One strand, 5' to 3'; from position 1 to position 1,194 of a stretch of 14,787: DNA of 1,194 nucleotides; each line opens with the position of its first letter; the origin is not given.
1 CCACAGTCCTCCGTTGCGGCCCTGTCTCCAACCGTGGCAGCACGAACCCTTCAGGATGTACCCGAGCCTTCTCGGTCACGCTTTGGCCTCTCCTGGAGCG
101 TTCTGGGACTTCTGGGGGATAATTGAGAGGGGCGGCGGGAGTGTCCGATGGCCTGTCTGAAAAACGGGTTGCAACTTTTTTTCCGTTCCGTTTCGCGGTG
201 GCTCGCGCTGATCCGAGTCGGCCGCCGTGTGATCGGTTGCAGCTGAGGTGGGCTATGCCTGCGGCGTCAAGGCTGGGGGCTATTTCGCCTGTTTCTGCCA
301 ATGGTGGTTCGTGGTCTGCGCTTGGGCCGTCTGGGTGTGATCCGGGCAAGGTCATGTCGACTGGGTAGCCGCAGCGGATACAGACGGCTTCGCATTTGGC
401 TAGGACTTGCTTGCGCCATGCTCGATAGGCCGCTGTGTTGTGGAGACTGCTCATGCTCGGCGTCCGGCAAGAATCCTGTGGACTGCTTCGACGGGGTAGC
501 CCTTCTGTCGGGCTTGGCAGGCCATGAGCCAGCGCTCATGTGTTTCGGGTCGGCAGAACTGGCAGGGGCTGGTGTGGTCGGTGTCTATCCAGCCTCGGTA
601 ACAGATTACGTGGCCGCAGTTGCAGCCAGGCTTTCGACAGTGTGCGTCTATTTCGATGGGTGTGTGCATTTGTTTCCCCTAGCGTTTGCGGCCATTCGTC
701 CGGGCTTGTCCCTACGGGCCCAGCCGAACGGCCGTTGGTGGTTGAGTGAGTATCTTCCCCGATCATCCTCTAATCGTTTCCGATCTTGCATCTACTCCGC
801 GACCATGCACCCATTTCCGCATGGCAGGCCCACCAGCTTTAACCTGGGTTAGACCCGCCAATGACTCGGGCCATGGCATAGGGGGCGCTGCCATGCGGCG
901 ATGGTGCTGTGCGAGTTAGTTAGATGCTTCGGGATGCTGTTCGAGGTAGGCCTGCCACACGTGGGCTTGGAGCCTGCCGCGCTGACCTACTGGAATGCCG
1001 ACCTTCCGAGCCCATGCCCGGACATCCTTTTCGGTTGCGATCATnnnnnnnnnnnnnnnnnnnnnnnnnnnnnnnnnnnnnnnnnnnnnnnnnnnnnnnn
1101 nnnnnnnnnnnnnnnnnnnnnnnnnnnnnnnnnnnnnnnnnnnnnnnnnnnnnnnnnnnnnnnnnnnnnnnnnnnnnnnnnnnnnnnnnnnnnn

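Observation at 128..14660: Near-minimal tailed-phage gene set: virion and lysis genes but no recognisable replication, integration, partition or small-terminase genes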

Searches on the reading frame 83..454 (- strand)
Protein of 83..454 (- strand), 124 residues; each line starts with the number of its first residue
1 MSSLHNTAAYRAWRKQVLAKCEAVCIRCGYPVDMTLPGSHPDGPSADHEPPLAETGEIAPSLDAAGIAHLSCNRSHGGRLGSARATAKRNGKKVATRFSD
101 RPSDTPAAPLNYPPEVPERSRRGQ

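Call 28: search_dna_similar(query=window:83-454:-, collection=phages, mode=protein, max_rows=40, max_evalue=0.001)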
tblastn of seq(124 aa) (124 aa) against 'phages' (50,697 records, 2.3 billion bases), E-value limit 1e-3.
Records with a match: 47; places in all: 47; records where one place covers at least 80% of the query: 0.
Best place of each record, by identity: <60% 47.
By first word of the organism name: Streptococcus 28; Gordonia 5; Mycobacterium 5; Curtobacterium 3; Rhodococcus 2; Bacteriophage 1; Latilactobacillus 1; Arthrobacter 1; Faecalibacterium 1.
By host as written in the record: Mycobacterium smegmatis mc2 155 5; - 3; Curtobacterium flaccumfaciens NRRL B-729 SEA 3; Gordonia terrae NRRL B-16283 2; Rhodococcus erythropolis NRRL B-1574 2; Streptococcus pyogenes MGAS315 2; Streptococcus pneumoniae 10B06705 1; Streptococcus pneumoniae, strain 11865 1; and 28 more.
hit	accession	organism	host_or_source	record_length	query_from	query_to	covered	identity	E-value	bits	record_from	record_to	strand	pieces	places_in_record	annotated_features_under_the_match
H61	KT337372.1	Streptococcus phage phiARI0995b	Streptococcus pneumoniae 10B06705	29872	15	94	65%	39.0%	1e-3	43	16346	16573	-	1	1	none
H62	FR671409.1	Streptococcus phage 11865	Streptococcus pneumoniae, strain 11865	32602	15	94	65%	39.0%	1e-3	43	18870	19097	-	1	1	scaffold 2 | Phage HNH endonuclease | HMMPfam hit to PF01844, HNH, score 5.1e-10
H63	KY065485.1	Streptococcus phage IPP45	Streptococcus pneumoniae 670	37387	15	94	65%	39.0%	1e-3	43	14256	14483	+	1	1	HNH endonuclease domain protein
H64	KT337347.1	Streptococcus phage phiARI0285-3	Streptococcus pneumoniae 10B01328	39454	15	94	65%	39.0%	1e-3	43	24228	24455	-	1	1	none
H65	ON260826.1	Gordonia phage Banquo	Gordonia terrae 3612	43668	6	93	71%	35.0%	4e-5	47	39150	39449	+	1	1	63: HNH endonuclease | 64: hypothetical protein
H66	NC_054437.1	Gordonia phage TinaLin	Gordonia terrae NRRL B-16283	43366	6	93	71%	35.0%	6e-5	46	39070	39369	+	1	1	63: HNH endonuclease | 64: hypothetical protein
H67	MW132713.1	Gordonia phage TinaLin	Gordonia terrae NRRL B-16283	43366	6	93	71%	35.0%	6e-5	46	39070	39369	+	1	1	63: HNH endonuclease | 64: hypothetical protein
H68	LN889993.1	Bacteriophage 4A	-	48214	25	90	53%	43.9%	6e-4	44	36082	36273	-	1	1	record has no annotation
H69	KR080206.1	Mycobacterium phage ShedlockHolmes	Mycobacterium smegmatis mc2 155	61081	1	74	60%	37.8%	7e-4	43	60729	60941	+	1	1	100: HNH endonuclease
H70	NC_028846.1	Mycobacterium phage ShedlockHolmes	Mycobacterium smegmatis mc2 155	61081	1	74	60%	37.8%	7e-4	43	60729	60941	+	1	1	100: HNH endonuclease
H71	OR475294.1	Mycobacterium Phage TribleTrouble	Mycobacterium smegmatis mc2 155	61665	1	75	60%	37.3%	1e-3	43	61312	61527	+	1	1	97: HNH endonuclease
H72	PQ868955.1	Curtobacterium phage Olliecat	Curtobacterium flaccumfaciens NRRL ...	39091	11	77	54%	40.8%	2e-5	48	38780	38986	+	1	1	66: HNH endonuclease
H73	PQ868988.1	Curtobacterium phage Squircle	Curtobacterium flaccumfaciens NRRL ...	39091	11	77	54%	40.8%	2e-5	48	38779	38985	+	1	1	66: HNH endonuclease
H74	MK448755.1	Streptococcus phage Javan423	Streptococcus porcinus Jelinkova_176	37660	15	82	55%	39.7%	4e-4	44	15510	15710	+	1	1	HNH homing endonuclease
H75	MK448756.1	Streptococcus phage Javan425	Streptococcus porcinus SRR067676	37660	15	82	55%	39.7%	4e-4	44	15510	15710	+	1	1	HNH homing endonuclease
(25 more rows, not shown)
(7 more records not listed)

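Call 46: search_protein_families(library=pfam, max_evalue=0.1, proteins=[window:83-454:-])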
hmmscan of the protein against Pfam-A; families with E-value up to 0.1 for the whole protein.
seq(124 aa): 0 families

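Call 50: find_related_loci(query=window:140-454:-, collection=viral_contigs, flank=3000)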
Query seq(105 aa) (105 aa) in viral_contigs; peptide patterns used: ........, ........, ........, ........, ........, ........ (x = any residue, [..] = any of these).
80 stretches matched a pattern; 48 encode a relative of the query (tblastn E <= 1e-3); 48 distinct loci.
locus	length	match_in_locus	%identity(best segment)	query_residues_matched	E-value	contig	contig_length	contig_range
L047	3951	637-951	100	1-105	1e-69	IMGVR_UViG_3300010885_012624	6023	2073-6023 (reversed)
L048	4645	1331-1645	94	1-105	3e-66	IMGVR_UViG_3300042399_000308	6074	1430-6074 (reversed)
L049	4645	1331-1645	94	1-105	3e-66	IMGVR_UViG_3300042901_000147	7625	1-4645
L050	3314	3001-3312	93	1-104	7e-65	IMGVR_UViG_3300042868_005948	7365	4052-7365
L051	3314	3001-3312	91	1-104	7e-64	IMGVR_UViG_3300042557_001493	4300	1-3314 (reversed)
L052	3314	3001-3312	91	1-104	7e-64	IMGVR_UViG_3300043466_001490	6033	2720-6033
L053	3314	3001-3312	89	1-104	1e-62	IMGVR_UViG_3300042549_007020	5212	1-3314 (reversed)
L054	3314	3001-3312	91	1-104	3e-62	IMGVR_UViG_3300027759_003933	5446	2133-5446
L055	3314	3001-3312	90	1-104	2e-61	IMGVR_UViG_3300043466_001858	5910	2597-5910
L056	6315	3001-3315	89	1-105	2e-61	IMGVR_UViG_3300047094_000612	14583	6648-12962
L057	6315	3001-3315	89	1-105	2e-61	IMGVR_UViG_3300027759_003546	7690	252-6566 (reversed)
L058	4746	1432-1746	89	1-105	2e-61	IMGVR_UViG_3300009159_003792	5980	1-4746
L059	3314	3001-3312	88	1-104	1e-60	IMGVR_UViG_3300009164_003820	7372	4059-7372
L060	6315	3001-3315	88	1-105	1e-60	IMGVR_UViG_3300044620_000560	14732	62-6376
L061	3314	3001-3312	88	1-104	1e-59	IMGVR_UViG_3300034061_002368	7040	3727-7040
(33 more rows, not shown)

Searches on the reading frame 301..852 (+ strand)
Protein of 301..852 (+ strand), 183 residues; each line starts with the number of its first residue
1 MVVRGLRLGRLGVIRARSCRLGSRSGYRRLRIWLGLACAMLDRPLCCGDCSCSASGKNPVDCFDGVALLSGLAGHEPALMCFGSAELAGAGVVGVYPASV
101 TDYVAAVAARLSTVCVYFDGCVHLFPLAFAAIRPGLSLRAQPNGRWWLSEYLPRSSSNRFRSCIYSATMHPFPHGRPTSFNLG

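Call 67: search_protein_families(library=pfam, max_evalue=0.01, proteins=[window:301-852:+])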
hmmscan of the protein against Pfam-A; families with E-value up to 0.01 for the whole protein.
window:301-852:+ (183 aa): 0 families

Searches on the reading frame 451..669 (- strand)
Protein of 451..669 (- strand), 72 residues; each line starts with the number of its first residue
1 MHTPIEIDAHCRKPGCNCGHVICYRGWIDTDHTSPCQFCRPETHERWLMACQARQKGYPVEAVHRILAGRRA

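Call 45: search_protein_families(library=phrogs, max_evalue=0.05, proteins=[window:451-669:-])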
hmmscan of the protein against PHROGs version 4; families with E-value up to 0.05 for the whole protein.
window:451-669:- (72 aa): 0 families

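Call 46: search_protein_families(library=pfam, max_evalue=0.1, proteins=[window:451-669:-])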
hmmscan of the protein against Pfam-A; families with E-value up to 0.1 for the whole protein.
window:451-669:- (72 aa): 2 families
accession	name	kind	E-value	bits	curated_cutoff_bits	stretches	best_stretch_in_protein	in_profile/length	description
PF14447.12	Prok-RING_4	-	0.055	13.8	27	1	17-42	15-39/46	Prokaryotic RING finger family 4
PF06221.18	zf-C2HC5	-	0.095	13.2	25.8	0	16-42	20-43/54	Putative zinc finger motif, C2HC5-type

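Call 81: search_protein_families(library=ncbifam, max_evalue=0.01, proteins=[window:451-669:-])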
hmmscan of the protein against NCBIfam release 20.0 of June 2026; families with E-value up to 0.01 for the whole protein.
window:451-669:- (72 aa): 0 families

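Call 82: search_protein_families(library=padloc, max_evalue=0.001, proteins=[window:451-669:-])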
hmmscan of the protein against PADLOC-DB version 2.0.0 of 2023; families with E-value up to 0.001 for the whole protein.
window:451-669:- (72 aa): 0 families

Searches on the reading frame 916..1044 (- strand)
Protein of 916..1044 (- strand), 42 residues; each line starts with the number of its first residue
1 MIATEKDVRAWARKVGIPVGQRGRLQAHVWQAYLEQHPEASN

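Call 45: search_protein_families(library=phrogs, max_evalue=0.05, proteins=[window:916-1044:-])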
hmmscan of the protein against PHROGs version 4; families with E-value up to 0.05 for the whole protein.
window:916-1044:- (42 aa): 3 families
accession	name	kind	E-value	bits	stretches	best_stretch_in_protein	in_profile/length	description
phrog_6269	-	DNA, RNA and nucleotide metabolism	2.6e-08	34.9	1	6-40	74-108/188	Lsr2-like DNA bridging protein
phrog_1223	-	DNA, RNA and nucleotide metabolism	2.2e-07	32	1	5-39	86-120/123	nucloid associated Lsr2-like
phrog_31427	-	unknown function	0.00012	23.3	1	6-39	125-158/160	-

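Call 46: search_protein_families(library=pfam, max_evalue=0.1, proteins=[window:916-1044:-])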
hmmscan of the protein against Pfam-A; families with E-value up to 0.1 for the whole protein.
window:916-1044:- (42 aa): 1 family
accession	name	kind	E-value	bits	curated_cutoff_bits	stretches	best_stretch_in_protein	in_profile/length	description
PF23359.1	Lsr2_DNA-bd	-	1.1e-09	37.9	26.9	1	6-33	7-34/37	Lsr2 DNA-binding domain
